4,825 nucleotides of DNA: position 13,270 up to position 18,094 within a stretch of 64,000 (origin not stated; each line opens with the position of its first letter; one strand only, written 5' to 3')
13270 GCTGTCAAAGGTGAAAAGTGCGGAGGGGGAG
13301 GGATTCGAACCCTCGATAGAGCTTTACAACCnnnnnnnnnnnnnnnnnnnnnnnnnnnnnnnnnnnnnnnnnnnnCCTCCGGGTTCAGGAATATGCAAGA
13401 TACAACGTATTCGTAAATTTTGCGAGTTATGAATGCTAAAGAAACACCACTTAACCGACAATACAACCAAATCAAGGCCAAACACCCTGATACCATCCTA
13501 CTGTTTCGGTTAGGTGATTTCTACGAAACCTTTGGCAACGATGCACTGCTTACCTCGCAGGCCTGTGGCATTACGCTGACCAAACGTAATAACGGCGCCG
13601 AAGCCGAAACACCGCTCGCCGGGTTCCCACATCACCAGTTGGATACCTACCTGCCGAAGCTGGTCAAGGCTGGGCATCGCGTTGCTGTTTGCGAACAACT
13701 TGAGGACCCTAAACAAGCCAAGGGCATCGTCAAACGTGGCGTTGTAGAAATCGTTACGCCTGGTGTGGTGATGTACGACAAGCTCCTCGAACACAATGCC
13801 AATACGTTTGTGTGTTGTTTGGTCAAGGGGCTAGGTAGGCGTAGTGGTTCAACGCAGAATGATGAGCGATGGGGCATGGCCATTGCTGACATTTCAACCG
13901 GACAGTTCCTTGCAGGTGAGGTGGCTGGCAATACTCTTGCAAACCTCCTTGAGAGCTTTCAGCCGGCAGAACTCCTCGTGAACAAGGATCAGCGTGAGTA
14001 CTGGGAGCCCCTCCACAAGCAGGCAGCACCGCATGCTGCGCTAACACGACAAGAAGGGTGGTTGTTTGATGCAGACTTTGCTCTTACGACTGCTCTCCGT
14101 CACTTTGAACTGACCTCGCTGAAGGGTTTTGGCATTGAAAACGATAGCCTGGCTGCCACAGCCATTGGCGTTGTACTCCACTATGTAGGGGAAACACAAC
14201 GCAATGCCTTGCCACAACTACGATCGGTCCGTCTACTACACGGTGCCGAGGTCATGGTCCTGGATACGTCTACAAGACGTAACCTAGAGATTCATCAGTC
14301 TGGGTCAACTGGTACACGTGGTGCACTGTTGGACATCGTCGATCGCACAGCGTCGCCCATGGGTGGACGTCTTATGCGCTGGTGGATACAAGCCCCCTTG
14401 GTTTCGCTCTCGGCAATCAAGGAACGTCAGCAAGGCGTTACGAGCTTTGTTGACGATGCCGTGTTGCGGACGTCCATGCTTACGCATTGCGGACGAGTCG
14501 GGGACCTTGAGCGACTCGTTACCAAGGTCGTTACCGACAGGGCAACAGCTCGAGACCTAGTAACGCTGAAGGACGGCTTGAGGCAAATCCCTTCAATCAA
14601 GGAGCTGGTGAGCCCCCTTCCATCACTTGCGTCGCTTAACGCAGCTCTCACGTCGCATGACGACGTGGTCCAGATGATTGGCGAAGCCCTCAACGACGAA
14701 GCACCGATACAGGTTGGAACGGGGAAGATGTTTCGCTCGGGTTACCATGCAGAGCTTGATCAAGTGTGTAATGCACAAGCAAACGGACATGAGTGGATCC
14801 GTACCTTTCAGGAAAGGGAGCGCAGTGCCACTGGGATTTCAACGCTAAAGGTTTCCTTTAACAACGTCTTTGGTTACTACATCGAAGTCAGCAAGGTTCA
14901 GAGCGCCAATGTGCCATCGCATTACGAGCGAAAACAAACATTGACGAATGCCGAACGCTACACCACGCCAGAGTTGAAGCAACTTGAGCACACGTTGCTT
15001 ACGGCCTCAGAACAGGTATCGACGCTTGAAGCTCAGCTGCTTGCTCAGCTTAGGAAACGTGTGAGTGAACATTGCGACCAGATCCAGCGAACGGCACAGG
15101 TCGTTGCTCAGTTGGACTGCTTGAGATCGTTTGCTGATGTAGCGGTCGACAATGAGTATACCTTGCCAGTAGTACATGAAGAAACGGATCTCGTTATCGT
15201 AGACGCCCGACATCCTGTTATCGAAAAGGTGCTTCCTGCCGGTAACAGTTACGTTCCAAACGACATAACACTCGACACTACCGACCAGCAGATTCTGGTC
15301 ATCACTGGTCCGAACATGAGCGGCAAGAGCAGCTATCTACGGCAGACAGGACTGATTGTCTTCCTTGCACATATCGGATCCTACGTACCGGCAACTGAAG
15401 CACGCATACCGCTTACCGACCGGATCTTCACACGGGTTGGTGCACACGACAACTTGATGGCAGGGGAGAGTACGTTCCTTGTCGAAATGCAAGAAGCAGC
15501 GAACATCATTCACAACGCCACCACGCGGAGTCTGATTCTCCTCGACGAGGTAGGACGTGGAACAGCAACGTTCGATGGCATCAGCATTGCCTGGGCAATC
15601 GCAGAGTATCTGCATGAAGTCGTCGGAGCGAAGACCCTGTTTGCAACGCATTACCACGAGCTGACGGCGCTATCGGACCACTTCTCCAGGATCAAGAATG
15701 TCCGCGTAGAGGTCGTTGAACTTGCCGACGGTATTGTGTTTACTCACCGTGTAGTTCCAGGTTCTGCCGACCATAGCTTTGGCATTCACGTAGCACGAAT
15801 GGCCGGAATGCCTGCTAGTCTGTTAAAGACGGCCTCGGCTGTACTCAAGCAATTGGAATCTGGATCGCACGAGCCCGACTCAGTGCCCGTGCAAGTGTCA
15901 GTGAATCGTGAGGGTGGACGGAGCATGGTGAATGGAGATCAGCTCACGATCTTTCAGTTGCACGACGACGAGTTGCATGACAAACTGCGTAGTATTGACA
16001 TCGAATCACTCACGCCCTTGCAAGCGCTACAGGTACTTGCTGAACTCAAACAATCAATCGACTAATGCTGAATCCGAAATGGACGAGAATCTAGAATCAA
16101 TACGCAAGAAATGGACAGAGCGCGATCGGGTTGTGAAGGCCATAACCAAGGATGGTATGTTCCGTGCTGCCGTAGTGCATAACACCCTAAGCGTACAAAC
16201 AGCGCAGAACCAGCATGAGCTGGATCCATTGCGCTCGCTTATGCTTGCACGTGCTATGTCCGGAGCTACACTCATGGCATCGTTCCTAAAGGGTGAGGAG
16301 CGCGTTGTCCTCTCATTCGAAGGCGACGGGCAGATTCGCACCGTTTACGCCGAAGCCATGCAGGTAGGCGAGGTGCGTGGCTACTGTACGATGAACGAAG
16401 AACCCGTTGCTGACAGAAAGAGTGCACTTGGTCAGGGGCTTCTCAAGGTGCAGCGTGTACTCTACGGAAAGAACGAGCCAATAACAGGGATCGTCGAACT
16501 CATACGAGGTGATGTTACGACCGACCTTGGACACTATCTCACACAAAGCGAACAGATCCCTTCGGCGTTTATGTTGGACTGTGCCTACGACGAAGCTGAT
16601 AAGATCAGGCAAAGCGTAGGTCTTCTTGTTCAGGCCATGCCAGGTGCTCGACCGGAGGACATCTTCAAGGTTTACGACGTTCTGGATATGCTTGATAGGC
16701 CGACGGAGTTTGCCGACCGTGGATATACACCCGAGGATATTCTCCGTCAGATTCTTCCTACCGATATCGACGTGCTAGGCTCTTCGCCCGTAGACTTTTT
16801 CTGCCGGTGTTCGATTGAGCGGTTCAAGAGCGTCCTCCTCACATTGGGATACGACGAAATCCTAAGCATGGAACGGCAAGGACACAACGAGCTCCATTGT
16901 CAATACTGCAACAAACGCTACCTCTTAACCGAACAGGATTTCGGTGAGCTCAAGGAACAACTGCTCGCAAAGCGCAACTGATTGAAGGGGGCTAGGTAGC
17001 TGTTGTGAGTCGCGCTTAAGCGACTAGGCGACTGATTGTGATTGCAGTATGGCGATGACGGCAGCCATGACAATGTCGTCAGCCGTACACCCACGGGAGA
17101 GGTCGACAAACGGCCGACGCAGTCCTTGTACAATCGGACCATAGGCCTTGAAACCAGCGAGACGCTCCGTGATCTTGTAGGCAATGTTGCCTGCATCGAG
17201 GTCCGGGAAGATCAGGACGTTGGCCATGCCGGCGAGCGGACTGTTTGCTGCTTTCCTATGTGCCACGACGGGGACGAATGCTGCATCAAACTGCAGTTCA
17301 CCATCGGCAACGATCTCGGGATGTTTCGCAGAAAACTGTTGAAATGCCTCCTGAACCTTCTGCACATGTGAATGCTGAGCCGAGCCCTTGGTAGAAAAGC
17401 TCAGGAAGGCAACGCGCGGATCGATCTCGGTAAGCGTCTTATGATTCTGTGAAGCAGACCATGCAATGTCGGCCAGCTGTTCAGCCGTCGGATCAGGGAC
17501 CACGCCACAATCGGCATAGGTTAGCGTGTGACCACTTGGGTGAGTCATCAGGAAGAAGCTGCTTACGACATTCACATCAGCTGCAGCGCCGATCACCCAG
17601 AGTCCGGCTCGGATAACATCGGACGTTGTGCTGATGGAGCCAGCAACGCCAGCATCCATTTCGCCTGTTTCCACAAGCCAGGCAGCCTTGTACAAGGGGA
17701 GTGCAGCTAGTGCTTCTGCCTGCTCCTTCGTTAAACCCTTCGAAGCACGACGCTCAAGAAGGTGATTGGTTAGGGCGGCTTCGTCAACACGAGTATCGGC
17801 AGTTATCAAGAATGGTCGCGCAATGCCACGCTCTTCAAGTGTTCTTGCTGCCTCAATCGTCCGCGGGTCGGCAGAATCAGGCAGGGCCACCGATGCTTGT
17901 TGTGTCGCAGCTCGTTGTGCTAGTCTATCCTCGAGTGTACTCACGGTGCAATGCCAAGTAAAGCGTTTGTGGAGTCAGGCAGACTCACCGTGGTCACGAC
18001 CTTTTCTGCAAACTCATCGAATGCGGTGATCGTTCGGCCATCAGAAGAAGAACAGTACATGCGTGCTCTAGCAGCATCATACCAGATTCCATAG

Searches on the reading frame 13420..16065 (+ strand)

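Call 75: search_protein_families(library=pfam, proteins=[window:13420-16065:+], max_evalue=0.00001)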
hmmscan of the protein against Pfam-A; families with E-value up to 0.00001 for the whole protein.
window:13420-16065:+ (881 aa): 5 families
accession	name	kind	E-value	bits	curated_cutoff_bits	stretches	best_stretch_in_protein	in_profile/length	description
PF00488.27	MutS_V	-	1.4e-81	273.4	30.2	1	626-813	1-188/188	MutS domain V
PF05192.23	MutS_III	-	6.6e-45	154.3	34.1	1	284-572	1-194/194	MutS domain III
PF01624.25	MutS_I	-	4.1e-41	140.2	20.6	1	9-120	1-112/113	MutS domain I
PF05190.23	MutS_IV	-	5.4e-28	97.5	22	1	441-531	1-91/92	MutS family domain IV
PF05188.22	MutS_II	-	4.5e-20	72.9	25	1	142-268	8-133/133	MutS domain II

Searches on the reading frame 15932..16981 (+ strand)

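Call 76: search_protein_families(library=pfam, proteins=[window:15932-16981:+], max_evalue=0.00001)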
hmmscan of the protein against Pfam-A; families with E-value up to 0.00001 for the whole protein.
window:15932-16981:+ (349 aa): 1 family
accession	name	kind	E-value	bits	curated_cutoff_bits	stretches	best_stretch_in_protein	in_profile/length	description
PF01430.24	HSP33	-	9.4e-69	232.3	21.4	1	65-332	1-272/273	Hsp33 protein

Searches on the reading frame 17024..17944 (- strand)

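Call 76: search_protein_families(library=pfam, proteins=[window:17024-17944:-], max_evalue=0.00001)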
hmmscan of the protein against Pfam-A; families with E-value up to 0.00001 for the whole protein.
window:17024-17944:- (306 aa): 1 family
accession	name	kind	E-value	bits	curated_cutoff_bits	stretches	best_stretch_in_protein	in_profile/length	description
PF01515.24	PTA_PTB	-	1.5e-97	327.3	24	1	5-299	3-319/319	Phosphate acetyl/butaryl transferase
